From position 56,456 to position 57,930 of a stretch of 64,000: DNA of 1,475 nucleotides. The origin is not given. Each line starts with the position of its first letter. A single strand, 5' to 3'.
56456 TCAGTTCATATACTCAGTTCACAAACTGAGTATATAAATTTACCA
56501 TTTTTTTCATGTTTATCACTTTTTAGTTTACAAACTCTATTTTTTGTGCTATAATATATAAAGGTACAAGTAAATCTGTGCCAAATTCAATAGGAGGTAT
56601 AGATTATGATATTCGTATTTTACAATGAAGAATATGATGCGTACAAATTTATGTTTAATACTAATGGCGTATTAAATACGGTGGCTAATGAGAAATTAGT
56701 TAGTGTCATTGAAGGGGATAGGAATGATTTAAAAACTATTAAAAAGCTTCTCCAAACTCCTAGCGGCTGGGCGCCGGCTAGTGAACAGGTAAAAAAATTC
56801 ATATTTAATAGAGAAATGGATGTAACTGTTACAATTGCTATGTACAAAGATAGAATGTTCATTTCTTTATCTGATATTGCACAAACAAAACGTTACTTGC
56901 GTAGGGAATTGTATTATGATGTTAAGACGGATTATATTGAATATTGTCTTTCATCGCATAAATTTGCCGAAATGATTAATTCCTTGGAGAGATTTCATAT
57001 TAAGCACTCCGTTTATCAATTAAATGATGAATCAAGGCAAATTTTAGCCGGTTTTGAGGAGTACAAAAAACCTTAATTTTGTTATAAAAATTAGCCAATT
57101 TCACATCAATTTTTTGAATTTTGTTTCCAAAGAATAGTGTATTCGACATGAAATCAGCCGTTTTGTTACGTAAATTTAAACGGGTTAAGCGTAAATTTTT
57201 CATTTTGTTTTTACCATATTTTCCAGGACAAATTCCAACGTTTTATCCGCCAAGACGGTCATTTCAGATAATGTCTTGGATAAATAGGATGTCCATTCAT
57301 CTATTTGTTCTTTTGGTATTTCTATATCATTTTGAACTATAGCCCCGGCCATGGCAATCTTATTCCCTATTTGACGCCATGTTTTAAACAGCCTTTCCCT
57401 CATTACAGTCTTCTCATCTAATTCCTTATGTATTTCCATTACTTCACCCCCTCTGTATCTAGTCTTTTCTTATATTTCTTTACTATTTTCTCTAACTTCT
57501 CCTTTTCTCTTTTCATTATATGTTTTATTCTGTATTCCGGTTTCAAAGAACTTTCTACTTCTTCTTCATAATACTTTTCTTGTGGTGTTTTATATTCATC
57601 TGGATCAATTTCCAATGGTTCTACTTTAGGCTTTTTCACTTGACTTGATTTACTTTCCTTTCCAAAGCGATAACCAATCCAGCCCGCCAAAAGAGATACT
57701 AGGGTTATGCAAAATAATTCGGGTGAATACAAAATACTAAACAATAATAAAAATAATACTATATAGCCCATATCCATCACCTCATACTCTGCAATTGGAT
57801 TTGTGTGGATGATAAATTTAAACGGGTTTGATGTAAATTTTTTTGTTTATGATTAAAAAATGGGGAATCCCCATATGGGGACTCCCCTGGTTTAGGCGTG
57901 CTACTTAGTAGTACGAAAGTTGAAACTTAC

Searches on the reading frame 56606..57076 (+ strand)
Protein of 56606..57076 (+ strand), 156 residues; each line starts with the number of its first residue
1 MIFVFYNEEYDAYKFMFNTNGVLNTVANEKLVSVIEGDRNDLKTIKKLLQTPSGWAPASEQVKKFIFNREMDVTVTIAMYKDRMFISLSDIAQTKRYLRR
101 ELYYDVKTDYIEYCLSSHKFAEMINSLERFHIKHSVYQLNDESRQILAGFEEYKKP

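Call 11: search_protein_families(library=phrogs, proteins=[window:56606-57076:+], max_evalue=0.001)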
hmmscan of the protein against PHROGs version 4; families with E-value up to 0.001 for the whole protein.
window:56606-57076:+ (156 aa): 0 families

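Call 76: search_protein_families(library=pfam, proteins=[window:56606-57076:+], max_evalue=5)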
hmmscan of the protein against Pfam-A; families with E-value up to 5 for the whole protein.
window:56606-57076:+ (156 aa): 2 families
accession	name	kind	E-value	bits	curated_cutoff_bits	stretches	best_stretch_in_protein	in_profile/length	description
PF20102.4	DUF6492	-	0.049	13.2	22.9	1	51-142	141-233/291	Family of unknown function (DUF6492)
PF01470.22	Peptidase_C15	-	0.14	12.6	22.7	1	29-94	20-84/204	Pyroglutamyl peptidase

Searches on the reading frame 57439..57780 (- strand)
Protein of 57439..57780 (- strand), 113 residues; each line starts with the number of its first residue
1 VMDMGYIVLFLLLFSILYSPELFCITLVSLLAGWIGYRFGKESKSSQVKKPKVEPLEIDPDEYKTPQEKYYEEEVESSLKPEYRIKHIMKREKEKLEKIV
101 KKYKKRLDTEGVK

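Call 8: search_protein_families(library=pfam, proteins=[window:57439-57780:-], max_evalue=0.01)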
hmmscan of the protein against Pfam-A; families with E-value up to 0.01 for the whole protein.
window:57439-57780:- (113 aa): 0 families

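Call 9: search_protein_families(library=phrogs, proteins=[window:57439-57780:-], max_evalue=0.01)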
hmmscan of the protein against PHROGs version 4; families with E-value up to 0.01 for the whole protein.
window:57439-57780:- (113 aa): 0 families

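Call 13: find_encoding_contigs(protein=window:57439-57780:-, flank=10000, max_places=10)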
Protein window:57439-57780:- (113 aa): no gene with exactly this product is on record in the collection.
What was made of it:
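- Tried and rejected: An exact look-up of the 113-aa flank ORF failed because public calls use a 110-aa start (call 13).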
